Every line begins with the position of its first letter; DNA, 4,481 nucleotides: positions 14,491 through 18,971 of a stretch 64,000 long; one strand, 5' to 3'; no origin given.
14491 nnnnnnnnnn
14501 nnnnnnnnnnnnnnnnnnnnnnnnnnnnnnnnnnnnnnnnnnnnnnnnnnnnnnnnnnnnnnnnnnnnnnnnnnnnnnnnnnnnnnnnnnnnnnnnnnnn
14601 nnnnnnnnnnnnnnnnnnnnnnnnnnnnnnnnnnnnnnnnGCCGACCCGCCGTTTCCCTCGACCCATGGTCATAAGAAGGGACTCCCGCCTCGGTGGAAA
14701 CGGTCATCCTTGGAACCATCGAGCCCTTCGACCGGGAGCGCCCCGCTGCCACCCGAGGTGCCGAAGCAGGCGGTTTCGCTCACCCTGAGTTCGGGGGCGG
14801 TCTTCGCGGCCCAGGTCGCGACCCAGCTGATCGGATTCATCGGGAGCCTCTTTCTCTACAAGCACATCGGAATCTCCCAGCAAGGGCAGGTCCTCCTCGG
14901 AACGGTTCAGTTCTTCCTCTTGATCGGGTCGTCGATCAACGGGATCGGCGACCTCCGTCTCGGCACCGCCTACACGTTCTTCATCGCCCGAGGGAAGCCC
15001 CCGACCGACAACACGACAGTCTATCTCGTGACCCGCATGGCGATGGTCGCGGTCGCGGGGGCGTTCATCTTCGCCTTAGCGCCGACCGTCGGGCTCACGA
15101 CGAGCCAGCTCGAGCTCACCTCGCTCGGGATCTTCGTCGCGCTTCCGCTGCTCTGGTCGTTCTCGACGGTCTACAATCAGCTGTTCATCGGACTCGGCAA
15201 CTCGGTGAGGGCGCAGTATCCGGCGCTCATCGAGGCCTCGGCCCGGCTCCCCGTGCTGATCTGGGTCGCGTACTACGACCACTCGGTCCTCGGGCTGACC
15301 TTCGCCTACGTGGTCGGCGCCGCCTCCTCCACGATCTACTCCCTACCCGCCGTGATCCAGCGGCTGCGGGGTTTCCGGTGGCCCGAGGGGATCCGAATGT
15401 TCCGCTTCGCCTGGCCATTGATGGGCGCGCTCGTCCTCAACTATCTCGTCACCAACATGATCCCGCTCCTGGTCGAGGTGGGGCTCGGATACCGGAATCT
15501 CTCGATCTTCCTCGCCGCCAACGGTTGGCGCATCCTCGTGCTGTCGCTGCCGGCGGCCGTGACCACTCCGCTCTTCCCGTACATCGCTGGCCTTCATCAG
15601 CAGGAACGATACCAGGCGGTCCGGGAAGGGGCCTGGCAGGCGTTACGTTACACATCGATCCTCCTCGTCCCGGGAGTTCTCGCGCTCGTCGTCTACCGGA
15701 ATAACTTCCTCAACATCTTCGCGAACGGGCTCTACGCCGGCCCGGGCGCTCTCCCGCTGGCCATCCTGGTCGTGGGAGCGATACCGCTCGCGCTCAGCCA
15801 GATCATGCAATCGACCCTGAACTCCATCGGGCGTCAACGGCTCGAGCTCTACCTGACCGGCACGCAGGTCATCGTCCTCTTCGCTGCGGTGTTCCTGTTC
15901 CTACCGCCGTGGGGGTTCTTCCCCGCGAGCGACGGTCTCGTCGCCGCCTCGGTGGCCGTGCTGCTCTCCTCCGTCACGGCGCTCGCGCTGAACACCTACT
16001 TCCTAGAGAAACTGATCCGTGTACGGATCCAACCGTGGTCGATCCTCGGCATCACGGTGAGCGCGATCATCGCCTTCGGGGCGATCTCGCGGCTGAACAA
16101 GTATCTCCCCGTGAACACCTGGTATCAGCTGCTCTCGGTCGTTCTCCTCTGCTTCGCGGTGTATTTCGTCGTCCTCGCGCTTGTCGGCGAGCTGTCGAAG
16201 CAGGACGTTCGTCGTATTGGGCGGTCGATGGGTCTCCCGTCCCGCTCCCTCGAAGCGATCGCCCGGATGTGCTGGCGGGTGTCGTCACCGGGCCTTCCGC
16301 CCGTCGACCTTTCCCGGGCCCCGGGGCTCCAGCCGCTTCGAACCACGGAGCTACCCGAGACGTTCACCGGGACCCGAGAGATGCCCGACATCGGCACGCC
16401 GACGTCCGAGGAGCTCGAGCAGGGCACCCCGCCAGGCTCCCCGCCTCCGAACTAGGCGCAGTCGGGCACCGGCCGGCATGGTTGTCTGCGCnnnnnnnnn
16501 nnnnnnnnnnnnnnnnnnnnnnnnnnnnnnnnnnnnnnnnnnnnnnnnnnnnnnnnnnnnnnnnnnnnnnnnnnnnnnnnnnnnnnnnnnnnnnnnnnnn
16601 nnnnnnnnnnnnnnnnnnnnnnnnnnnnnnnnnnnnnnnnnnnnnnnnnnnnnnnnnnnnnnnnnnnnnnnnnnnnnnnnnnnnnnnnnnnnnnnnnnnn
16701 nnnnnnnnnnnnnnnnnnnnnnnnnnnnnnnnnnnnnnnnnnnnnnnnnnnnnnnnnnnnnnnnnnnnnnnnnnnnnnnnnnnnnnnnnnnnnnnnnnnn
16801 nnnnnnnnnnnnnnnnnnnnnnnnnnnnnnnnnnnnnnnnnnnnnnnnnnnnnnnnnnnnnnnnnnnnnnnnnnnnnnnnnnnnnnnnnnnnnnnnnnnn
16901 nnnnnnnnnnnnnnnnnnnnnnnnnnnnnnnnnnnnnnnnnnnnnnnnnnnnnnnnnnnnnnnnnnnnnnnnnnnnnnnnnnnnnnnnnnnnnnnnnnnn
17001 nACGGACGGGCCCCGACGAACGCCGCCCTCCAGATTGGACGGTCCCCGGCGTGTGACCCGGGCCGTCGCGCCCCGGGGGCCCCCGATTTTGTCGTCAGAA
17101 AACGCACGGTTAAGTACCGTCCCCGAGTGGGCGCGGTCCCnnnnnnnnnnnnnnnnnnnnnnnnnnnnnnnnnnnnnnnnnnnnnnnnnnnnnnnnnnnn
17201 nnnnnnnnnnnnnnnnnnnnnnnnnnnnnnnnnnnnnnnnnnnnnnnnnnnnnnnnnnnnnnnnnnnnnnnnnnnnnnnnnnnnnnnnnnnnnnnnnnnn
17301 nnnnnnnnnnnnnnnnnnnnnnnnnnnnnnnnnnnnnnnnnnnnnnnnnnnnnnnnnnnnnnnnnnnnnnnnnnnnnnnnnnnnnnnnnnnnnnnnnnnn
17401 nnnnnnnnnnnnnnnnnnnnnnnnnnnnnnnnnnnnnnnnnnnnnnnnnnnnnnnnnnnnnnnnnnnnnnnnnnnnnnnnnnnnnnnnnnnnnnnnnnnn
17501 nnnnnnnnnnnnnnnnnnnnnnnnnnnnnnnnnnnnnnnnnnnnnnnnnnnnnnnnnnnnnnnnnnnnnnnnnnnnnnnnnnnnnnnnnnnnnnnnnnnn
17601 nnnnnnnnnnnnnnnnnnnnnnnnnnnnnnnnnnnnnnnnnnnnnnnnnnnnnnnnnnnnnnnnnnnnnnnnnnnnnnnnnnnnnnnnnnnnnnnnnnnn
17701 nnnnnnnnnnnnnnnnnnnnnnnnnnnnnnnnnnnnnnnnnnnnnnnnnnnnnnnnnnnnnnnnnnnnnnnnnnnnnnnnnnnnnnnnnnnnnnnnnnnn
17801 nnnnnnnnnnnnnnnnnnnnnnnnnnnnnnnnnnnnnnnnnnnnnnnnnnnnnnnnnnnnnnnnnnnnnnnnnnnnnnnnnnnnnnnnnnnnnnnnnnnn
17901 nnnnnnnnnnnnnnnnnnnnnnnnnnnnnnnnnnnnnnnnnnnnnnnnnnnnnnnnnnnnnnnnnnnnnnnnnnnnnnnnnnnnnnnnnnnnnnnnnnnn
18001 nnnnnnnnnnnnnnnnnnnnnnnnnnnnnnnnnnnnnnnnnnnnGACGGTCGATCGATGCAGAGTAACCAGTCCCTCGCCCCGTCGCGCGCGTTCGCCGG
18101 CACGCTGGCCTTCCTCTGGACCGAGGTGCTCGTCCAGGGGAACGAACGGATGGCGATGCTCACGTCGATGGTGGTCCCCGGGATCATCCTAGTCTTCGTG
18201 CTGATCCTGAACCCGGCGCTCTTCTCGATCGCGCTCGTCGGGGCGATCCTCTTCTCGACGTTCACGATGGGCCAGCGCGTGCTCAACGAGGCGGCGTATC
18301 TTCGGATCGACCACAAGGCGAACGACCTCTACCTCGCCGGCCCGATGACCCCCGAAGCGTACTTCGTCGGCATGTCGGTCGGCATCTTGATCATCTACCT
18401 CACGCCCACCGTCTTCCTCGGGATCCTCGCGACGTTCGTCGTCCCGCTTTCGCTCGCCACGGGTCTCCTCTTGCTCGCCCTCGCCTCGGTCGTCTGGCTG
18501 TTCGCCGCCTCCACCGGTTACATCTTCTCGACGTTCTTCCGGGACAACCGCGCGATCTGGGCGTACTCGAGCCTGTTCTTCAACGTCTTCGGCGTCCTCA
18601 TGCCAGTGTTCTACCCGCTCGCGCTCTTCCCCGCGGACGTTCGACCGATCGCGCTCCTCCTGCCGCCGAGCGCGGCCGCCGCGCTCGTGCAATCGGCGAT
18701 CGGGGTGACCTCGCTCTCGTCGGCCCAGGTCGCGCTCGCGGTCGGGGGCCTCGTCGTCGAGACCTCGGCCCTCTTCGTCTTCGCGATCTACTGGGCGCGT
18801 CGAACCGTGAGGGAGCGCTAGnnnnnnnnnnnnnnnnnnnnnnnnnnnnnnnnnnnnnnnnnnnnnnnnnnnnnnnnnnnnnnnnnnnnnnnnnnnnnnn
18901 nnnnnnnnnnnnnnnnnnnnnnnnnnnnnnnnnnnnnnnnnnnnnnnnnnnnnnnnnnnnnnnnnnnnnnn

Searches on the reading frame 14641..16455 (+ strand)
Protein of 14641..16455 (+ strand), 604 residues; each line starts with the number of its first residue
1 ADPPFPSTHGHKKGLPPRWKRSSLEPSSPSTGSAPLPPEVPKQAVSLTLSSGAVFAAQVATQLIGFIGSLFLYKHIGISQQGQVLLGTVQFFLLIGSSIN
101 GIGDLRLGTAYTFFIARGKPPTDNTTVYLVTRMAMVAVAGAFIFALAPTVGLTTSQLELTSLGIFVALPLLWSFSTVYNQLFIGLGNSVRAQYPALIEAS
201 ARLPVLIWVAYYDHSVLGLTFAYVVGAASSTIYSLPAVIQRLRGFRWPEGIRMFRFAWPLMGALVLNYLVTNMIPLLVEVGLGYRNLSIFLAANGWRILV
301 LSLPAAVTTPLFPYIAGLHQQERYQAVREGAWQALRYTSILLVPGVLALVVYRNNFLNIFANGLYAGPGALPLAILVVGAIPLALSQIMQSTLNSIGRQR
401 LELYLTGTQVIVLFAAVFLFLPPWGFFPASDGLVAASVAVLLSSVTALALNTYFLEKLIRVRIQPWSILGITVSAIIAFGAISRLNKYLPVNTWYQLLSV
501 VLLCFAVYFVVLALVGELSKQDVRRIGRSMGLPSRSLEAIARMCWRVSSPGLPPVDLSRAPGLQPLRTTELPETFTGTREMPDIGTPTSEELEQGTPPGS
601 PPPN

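Call 8: search_protein_families(library=pfam, proteins=[window:14641-16455:+], max_evalue=0.001)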
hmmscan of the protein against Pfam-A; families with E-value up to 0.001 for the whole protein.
window:14641-16455:+ (604 aa): 0 families

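Call 51: search_protein_families(library=ncbifam, proteins=[window:14641-16455:+], max_evalue=0.001)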
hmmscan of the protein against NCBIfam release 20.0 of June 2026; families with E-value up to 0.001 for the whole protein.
window:14641-16455:+ (604 aa): 1 family
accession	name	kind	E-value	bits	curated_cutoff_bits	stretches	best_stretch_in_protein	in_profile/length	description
TIGR02900.1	spore_V_B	equivalog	3.6e-08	32.6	372.3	1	56-511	10-488/488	stage V sporulation protein B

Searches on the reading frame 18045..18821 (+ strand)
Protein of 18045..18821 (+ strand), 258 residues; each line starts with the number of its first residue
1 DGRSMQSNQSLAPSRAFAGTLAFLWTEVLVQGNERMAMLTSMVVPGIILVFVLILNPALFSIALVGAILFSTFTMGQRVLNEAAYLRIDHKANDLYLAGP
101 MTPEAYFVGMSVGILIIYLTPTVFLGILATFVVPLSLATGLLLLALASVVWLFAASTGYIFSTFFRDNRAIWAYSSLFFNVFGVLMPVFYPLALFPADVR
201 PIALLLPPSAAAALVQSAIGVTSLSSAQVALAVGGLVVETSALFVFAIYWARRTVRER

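Call 8: search_protein_families(library=pfam, proteins=[window:18045-18821:+], max_evalue=0.001)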
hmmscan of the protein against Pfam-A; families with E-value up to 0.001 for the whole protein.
window:18045-18821:+ (258 aa): 1 family
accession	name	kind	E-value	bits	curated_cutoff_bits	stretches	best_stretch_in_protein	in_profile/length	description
PF12698.13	ABC2_membrane_3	-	4.4e-05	23.2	31.6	1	61-249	166-347/347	ABC-2 family transporter protein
